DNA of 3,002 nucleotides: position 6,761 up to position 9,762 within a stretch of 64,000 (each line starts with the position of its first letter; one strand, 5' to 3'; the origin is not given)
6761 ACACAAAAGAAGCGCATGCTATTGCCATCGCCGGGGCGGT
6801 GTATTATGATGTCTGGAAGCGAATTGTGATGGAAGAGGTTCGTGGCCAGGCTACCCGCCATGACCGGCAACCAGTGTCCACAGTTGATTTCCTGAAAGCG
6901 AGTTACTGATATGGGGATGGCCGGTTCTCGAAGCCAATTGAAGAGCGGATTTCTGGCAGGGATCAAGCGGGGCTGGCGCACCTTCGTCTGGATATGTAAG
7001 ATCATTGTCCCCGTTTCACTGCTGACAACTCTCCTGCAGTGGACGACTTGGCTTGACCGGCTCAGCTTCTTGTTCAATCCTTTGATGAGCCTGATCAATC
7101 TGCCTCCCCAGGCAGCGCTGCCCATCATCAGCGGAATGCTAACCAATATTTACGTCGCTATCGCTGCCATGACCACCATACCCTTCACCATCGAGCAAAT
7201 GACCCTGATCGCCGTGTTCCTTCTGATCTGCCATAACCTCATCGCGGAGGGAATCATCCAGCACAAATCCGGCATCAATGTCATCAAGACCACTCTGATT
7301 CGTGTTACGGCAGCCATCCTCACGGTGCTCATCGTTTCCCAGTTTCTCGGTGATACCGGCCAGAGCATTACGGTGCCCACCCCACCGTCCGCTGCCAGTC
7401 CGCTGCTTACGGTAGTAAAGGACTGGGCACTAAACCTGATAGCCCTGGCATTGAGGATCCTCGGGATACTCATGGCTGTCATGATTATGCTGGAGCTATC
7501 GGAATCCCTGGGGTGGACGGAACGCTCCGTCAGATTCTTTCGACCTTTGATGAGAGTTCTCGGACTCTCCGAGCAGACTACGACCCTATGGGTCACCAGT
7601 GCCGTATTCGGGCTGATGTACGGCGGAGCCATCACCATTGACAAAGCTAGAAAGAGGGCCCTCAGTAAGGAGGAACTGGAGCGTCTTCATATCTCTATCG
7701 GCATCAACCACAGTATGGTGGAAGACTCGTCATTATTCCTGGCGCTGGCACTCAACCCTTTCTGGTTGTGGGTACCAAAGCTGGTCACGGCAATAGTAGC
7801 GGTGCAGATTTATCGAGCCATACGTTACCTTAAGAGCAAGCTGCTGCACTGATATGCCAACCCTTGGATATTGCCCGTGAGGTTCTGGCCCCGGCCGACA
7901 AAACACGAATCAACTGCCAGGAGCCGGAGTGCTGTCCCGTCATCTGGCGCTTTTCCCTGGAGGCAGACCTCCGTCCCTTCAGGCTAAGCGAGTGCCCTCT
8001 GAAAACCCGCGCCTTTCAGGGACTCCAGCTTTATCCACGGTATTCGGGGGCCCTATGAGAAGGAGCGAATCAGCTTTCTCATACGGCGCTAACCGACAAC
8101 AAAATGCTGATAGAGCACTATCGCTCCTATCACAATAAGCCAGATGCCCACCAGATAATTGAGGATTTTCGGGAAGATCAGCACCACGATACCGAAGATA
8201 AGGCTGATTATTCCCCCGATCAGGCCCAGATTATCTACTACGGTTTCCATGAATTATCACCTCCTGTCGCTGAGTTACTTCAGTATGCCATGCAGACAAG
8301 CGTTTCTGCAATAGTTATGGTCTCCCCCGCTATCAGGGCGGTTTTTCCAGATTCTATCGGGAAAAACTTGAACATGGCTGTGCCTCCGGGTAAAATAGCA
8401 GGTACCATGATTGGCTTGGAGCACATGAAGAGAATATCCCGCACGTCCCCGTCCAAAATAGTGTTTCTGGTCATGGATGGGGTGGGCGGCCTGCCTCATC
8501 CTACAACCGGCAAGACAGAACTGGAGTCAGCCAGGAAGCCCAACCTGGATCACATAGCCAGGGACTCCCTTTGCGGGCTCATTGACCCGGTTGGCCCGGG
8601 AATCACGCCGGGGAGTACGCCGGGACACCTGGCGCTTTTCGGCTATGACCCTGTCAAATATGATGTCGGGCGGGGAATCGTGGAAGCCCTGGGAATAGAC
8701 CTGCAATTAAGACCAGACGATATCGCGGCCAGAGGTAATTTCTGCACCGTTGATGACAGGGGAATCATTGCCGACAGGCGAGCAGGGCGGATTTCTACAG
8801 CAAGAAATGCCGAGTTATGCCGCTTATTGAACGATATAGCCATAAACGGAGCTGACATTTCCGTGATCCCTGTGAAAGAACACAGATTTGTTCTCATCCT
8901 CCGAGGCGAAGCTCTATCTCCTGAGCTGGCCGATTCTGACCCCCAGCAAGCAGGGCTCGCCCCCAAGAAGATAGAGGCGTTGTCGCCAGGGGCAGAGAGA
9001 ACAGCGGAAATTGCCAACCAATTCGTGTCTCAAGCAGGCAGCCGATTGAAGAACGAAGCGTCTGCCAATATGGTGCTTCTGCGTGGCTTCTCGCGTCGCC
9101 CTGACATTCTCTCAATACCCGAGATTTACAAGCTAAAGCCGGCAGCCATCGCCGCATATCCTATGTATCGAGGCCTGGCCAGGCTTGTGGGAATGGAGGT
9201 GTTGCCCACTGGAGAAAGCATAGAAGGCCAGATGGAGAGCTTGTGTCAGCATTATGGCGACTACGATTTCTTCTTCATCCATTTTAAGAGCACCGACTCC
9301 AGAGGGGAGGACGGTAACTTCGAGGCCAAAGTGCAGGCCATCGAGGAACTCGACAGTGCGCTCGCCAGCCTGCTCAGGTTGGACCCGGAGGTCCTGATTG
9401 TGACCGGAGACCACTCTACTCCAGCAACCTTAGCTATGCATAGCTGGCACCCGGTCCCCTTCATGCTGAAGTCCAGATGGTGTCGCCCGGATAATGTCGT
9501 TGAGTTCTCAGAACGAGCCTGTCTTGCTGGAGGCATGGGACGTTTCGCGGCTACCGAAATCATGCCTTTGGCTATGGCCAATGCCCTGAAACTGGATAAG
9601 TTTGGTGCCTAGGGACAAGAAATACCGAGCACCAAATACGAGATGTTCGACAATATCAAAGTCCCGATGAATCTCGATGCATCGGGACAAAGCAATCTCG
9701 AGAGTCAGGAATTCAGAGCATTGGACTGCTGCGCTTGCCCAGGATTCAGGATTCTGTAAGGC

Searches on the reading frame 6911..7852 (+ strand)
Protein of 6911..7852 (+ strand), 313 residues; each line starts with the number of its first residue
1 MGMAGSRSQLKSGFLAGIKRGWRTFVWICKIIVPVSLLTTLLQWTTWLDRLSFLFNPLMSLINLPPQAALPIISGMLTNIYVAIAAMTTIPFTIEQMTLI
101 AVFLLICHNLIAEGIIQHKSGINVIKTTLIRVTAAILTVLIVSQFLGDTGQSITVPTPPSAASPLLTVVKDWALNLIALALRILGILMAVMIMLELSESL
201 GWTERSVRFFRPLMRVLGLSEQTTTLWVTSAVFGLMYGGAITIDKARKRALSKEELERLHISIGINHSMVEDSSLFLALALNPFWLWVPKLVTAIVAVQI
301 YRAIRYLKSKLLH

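Call 38: search_protein_families(library=pfam, proteins=[window:6911-7852:+], max_evalue=0.001)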
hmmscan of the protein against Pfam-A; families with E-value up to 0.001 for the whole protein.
window:6911-7852:+ (313 aa): 1 family
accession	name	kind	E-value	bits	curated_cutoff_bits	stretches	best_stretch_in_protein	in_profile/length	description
PF07670.19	Gate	-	2.1e-18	67.1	29.6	2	26-111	2-94/104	Nucleoside recognition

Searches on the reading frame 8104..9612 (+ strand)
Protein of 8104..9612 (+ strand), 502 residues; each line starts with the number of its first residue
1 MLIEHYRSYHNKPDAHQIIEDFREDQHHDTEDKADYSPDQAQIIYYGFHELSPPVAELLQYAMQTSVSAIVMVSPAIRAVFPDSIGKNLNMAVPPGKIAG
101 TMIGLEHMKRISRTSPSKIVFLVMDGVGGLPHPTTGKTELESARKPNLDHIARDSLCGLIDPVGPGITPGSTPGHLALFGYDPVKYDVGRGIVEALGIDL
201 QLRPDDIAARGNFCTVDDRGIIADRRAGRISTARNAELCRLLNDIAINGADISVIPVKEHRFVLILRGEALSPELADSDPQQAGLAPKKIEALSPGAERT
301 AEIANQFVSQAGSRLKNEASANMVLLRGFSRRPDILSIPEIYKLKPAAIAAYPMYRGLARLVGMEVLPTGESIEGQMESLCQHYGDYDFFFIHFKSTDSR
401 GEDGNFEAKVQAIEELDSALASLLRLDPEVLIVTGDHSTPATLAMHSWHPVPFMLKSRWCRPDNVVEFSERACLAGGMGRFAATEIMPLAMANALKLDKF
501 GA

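Call 38: search_protein_families(library=pfam, proteins=[window:8104-9612:+], max_evalue=0.001)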
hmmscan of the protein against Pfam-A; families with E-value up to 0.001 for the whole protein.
window:8104-9612:+ (502 aa): 2 families
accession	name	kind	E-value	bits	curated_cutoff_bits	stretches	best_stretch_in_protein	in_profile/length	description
PF10143.14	PhosphMutase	-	2.7e-45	154.8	21.5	1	152-318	1-167/170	2,3-bisphosphoglycerate-independent phosphoglycerate mutase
PF01676.23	Metalloenzyme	-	1.7e-39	136.3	24.3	1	118-492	2-251/252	Metalloenzyme superfamily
